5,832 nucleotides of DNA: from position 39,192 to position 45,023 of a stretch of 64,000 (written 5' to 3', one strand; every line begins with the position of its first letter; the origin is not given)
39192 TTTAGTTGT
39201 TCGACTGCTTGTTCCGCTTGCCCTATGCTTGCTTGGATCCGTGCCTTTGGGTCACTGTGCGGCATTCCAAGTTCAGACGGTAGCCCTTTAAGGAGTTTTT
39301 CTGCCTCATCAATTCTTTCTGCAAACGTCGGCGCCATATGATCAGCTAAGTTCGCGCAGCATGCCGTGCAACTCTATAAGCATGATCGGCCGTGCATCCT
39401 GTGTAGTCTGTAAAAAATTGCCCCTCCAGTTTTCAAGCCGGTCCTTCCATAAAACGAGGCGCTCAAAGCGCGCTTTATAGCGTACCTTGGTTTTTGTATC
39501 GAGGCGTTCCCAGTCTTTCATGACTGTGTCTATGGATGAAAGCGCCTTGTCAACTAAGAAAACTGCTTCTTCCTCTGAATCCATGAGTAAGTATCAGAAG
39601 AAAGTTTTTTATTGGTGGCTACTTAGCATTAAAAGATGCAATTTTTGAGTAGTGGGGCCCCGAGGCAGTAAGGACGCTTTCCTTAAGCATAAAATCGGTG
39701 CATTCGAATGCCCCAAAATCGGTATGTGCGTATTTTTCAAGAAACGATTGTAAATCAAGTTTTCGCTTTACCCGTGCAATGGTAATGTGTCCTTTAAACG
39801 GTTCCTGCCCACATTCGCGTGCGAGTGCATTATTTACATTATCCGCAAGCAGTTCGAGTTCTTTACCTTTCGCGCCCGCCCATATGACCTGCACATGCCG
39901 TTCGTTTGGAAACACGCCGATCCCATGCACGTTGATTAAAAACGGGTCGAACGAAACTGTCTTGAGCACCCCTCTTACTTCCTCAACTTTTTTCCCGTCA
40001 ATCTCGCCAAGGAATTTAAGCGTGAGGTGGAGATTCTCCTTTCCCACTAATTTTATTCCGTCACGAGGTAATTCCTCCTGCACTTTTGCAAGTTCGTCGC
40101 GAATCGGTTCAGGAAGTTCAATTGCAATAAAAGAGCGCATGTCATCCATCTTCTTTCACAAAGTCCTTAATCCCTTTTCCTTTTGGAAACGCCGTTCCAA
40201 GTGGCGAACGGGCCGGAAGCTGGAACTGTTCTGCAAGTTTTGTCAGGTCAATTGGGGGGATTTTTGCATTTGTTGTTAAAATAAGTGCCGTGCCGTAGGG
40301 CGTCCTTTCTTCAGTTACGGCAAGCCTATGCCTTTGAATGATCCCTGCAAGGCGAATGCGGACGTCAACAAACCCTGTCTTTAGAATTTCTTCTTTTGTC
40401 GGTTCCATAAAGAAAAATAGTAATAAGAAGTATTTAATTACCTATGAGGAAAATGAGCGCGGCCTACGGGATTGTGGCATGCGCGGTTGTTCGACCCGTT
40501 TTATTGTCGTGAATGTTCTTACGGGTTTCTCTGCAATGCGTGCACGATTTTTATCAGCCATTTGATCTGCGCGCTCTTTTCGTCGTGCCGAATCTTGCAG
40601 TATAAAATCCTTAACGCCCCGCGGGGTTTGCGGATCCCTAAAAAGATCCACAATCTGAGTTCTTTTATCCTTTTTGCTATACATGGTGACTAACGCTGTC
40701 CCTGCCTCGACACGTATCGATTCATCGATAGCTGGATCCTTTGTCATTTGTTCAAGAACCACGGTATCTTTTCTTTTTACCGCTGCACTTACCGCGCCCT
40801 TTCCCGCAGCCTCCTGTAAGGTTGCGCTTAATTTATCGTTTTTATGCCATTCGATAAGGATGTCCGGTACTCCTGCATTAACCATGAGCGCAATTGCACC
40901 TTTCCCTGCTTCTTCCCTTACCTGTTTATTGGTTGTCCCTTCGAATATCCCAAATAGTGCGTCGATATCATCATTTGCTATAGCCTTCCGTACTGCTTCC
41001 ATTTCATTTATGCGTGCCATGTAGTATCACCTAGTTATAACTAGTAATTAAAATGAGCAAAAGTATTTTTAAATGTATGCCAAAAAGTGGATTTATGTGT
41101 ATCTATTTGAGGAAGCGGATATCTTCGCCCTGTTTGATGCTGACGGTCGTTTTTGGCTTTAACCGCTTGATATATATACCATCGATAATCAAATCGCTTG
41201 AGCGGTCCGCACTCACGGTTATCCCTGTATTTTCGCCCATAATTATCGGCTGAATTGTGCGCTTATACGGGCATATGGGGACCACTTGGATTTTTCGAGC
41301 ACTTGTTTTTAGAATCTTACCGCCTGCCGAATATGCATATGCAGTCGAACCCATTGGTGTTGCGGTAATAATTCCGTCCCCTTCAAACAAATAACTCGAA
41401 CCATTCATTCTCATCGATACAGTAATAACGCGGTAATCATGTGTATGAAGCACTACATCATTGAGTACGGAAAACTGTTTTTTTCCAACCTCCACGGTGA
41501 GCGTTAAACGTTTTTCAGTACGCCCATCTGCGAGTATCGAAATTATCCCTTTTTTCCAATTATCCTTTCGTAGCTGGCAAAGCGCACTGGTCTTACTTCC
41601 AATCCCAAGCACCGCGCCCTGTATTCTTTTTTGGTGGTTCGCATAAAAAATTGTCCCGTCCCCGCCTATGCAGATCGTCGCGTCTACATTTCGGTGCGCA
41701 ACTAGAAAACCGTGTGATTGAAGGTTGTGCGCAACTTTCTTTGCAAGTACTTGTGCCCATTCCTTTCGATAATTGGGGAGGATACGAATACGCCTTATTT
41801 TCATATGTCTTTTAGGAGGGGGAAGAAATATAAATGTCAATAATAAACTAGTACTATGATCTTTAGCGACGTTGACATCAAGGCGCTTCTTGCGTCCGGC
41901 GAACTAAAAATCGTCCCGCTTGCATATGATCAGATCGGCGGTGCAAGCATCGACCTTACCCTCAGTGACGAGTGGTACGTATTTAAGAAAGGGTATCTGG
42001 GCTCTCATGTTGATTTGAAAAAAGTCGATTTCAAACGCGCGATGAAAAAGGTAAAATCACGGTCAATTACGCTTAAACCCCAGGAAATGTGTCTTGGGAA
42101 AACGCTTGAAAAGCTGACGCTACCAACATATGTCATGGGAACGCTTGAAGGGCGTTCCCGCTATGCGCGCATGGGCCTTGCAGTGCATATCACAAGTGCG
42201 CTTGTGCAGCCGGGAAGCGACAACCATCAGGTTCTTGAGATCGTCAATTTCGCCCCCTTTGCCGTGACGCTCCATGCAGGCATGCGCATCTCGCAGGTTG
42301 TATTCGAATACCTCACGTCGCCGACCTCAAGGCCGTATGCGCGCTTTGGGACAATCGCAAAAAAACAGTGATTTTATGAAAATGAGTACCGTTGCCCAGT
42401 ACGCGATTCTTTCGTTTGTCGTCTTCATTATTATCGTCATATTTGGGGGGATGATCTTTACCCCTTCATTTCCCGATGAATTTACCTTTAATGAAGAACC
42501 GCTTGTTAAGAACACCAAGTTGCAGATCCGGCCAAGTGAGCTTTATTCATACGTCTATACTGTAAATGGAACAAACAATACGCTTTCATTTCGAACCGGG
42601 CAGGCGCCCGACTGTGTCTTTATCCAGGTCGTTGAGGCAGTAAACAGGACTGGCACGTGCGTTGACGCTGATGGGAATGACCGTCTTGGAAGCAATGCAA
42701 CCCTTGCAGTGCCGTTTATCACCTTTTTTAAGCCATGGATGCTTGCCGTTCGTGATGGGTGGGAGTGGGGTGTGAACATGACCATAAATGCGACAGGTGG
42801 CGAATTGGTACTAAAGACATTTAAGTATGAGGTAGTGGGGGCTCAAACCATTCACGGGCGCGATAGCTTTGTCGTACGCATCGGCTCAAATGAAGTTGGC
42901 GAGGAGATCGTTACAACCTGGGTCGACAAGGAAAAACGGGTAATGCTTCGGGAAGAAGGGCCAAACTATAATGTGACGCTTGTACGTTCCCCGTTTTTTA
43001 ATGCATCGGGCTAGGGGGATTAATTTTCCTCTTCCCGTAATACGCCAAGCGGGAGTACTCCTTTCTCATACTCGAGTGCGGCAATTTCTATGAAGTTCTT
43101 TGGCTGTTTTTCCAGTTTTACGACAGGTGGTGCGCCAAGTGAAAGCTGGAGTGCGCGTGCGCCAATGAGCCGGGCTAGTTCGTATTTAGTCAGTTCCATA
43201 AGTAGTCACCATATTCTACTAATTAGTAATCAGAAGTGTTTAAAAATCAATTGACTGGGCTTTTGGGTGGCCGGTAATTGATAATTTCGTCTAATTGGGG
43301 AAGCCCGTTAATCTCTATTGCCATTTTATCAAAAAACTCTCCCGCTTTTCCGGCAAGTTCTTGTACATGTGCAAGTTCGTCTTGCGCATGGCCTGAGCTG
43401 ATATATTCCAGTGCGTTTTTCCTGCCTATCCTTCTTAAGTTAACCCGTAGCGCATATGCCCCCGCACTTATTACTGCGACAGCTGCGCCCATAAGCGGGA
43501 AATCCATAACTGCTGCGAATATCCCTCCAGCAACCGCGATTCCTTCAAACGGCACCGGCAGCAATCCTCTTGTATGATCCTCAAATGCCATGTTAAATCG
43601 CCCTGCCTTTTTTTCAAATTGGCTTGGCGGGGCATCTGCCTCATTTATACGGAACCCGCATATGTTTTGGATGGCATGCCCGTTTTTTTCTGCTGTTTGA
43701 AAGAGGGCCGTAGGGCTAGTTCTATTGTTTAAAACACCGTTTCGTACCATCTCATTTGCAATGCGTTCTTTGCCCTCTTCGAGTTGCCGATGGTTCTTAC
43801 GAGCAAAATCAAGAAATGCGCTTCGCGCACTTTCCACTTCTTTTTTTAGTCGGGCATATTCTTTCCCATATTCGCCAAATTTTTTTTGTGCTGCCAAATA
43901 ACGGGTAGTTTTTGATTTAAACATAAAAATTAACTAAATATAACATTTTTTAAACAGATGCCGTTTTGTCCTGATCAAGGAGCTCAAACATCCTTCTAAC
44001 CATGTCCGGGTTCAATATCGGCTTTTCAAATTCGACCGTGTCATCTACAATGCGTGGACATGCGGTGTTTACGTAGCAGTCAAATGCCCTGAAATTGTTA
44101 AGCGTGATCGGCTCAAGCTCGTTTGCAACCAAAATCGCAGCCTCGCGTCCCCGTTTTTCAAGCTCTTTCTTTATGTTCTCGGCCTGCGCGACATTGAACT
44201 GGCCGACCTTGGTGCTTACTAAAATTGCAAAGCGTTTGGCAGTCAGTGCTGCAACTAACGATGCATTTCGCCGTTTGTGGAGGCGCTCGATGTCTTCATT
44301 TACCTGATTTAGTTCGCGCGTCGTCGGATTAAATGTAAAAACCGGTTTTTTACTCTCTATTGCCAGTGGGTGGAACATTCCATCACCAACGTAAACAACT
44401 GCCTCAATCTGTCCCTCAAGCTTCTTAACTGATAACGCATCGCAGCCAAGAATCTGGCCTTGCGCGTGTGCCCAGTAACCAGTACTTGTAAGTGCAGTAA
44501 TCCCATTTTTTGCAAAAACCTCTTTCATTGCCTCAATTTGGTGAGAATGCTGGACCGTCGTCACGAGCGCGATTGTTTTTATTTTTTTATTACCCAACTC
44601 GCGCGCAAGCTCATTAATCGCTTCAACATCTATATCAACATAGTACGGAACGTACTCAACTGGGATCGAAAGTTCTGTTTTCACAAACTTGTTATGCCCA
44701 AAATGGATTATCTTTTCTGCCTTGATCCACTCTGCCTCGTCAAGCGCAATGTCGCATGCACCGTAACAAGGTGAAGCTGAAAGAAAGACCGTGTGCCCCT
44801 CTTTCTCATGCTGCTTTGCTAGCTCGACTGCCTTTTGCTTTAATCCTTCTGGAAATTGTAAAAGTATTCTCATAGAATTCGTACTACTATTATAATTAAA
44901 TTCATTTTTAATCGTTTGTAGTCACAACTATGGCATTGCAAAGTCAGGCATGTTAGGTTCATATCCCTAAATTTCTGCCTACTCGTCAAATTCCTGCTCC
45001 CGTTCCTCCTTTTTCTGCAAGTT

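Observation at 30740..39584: Giant 2865 aa alpha-helical protein with a central glycine-zipper-like hydrophobic segment, coupled to an 80 aa partner gene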

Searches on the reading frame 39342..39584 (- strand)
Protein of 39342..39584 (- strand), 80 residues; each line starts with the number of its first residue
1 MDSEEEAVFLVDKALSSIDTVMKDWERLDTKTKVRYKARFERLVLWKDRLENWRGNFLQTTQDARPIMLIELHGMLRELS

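Call 5: search_protein_families(library=pfam, proteins=[window:39342-39584:-], max_evalue=0.01)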
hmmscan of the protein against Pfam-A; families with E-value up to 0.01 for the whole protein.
window:39342-39584:- (80 aa): 0 families

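Call 11: list_cluster_members(proteins=[P0001, window:39342-39584:-, window:27714-29234:+, window:40442-41020:-])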
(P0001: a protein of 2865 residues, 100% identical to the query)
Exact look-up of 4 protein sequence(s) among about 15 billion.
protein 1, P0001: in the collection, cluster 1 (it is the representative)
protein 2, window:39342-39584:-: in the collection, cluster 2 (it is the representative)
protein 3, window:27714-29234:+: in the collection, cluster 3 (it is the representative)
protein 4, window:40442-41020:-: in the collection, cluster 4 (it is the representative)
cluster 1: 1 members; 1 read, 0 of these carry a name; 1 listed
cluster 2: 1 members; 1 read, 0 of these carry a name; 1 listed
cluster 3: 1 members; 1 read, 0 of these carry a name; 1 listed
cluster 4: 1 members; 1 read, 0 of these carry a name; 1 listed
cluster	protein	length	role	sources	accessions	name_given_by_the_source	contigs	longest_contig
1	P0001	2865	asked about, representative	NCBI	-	-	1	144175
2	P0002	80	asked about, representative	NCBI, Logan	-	-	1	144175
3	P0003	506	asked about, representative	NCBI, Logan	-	-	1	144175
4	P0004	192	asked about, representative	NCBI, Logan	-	-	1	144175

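Call 21: search_protein_families(library=ncbifam, proteins=[window:39342-39584:-], max_evalue=0.1)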
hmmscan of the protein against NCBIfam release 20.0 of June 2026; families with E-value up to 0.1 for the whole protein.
window:39342-39584:- (80 aa): 0 families

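Call 22: search_protein_families(library=phrogs, proteins=[window:39342-39584:-], max_evalue=0.1)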
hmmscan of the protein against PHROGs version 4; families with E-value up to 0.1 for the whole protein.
window:39342-39584:- (80 aa): 0 families

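Call 92: search_protein_families(library=padloc, proteins=[window:39342-39584:-], max_evalue=0.01)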
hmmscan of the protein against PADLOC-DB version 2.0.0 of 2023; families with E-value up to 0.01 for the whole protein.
window:39342-39584:- (80 aa): 0 families

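Call 105: search_solved_structures(query=A5, max_evalue=10)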
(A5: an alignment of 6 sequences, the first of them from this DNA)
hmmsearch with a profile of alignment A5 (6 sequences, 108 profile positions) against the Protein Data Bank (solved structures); distinct sequences matched with E-value up to 10: 13.
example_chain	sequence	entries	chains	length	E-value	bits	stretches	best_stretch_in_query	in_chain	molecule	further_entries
5m4x_A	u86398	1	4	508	0.075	16.1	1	6-52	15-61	D-glyceraldehyde dehydrogenase (NADP(+))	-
5j77_A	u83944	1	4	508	0.075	16.1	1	6-52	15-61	D-glyceraldehyde dehydrogenase (NADP(+))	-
5jw9_B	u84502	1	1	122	0.15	15.2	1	43-88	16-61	RNA polymerase II elongation factor ELL2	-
4yxx_A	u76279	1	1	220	0.16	15.1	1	18-76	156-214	dTor_6x35L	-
3pbj_A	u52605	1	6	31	0.22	14.6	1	46-72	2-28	COIL SER L9L-Pen L23H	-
5izd_A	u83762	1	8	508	0.27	14.3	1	6-52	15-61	D-glyceraldehyde dehydrogenase (NADP(+))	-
8idc_E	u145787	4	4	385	0.3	14.2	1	5-79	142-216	NlpC/P60 family protein | Probable endopeptidase MT2245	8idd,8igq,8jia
7rkc_A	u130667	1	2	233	0.49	13.5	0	9-43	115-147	D_3_633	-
4jl9_A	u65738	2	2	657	0.8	12.8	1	58-86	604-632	Serine/threonine-protein kinase TBK1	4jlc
6o8c_A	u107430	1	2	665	0.81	12.8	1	58-86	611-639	Serine/threonine-protein kinase TBK1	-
8tm9_A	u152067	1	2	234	1.2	12.3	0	10-43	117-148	D_3_633_8x peptide bound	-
8tlp_A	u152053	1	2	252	1.5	11.9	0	10-43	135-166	D_3_633_8x, no peptide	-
7okx_M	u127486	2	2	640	3.1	10.9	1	11-88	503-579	RNA polymerase II elongation factor ELL2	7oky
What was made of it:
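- Tried and rejected: The Trp lies near a turn, but I found no support for it (call 105, spurious coiled-coil hits only).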

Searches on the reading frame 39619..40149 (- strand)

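Call 5: search_protein_families(library=pfam, proteins=[window:39619-40149:-], max_evalue=0.01)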
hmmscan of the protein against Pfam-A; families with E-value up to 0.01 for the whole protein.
window:39619-40149:- (176 aa): 3 families
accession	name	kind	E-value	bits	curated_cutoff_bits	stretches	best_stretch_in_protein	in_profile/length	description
PF02834.22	LigT_PEase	-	6.4e-25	87.6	23.3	2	10-90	1-87/87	LigT like Phosphoesterase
PF13563.12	2_5_RNA_ligase2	-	1.5e-12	48.3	27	1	13-152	2-142/152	2'-5' RNA ligase superfamily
PF10469.15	AKAP7_NLS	-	4.9e-11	43.3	24.4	1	7-173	4-206/208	AKAP7 2'5' RNA ligase-like domain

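Call 92: search_protein_families(library=padloc, proteins=[window:39619-40149:-], max_evalue=0.01)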
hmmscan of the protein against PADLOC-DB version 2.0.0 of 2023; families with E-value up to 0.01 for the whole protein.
window:39619-40149:- (176 aa): 0 families

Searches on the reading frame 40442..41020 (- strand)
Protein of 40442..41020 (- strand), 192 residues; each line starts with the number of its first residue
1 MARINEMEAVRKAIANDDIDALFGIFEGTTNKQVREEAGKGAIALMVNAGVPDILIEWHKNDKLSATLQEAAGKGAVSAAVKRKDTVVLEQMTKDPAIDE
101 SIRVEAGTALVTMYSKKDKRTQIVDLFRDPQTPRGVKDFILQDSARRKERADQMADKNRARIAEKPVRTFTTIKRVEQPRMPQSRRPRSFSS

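Call 5: search_protein_families(library=pfam, proteins=[window:40442-41020:-], max_evalue=0.01)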
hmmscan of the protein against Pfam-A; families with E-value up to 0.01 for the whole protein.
window:40442-41020:- (192 aa): 0 families

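Call 21: search_protein_families(library=ncbifam, proteins=[window:40442-41020:-], max_evalue=0.1)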
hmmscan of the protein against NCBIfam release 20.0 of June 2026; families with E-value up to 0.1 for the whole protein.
window:40442-41020:- (192 aa): 1 family
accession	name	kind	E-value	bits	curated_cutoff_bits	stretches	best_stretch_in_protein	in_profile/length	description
TIGR01817.1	nifA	equivalog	0.035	12.9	528.85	1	38-108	37-107/534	nif-specific transcriptional activator NifA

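Call 22: search_protein_families(library=phrogs, proteins=[window:40442-41020:-], max_evalue=0.1)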
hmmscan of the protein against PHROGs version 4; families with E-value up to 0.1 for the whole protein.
window:40442-41020:- (192 aa): 0 families

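Call 92: search_protein_families(library=padloc, proteins=[window:40442-41020:-], max_evalue=0.01)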
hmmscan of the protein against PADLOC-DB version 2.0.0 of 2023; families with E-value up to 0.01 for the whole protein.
window:40442-41020:- (192 aa): 0 families

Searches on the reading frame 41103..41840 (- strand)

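Call 5: search_protein_families(library=pfam, proteins=[window:41103-41840:-], max_evalue=0.01)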
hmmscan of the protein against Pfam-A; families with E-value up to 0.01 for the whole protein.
window:41103-41840:- (245 aa): 1 family
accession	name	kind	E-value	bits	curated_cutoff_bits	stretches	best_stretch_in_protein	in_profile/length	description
PF20143.4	NAD_kinase_C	-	2.5e-17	63.2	23.7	1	126-239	1-118/126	ATP-NAD kinase C-terminal domain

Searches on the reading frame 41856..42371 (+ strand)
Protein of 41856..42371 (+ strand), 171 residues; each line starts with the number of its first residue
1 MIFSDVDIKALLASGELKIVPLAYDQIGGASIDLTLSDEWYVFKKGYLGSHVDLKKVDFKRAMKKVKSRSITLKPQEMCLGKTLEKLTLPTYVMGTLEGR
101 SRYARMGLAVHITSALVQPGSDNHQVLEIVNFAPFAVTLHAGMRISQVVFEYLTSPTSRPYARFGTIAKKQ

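Call 14: search_protein_families(library=pfam, proteins=[window:41856-42371:+], max_evalue=0.001)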
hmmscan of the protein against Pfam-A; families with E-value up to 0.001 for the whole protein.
window:41856-42371:+ (171 aa): 3 families
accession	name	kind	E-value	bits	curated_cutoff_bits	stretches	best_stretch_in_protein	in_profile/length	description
PF22769.1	DCD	-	3.7e-37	128.2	27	1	2-151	1-151/153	dCTP deaminase-like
PF06559.16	DCD_N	-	4.9e-06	26.9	21.4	1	2-151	4-161/164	2'-deoxycytidine 5'-triphosphate deaminase (DCD) N-terminal domain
PF00692.24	dUTPase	-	6.7e-05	23.1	22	1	68-156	21-107/129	dUTPase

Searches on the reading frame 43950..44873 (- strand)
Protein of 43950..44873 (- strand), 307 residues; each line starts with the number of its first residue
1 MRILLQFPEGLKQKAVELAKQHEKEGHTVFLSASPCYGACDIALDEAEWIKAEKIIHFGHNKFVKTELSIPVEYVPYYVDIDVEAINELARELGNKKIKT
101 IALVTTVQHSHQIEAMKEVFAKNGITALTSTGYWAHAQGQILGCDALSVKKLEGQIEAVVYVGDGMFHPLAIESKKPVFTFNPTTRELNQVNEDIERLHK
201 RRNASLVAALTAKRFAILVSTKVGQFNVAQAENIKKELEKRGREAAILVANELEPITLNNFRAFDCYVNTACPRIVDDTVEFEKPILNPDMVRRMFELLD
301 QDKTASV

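Call 14: search_protein_families(library=pfam, proteins=[window:43950-44873:-], max_evalue=0.001)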
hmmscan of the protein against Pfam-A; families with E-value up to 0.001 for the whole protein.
window:43950-44873:- (307 aa): 1 family
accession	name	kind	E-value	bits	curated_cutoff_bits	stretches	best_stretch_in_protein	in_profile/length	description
PF01866.22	Diphthamide_syn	-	7.7e-74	249.3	33.2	1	7-289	1-285/302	Putative diphthamide synthesis protein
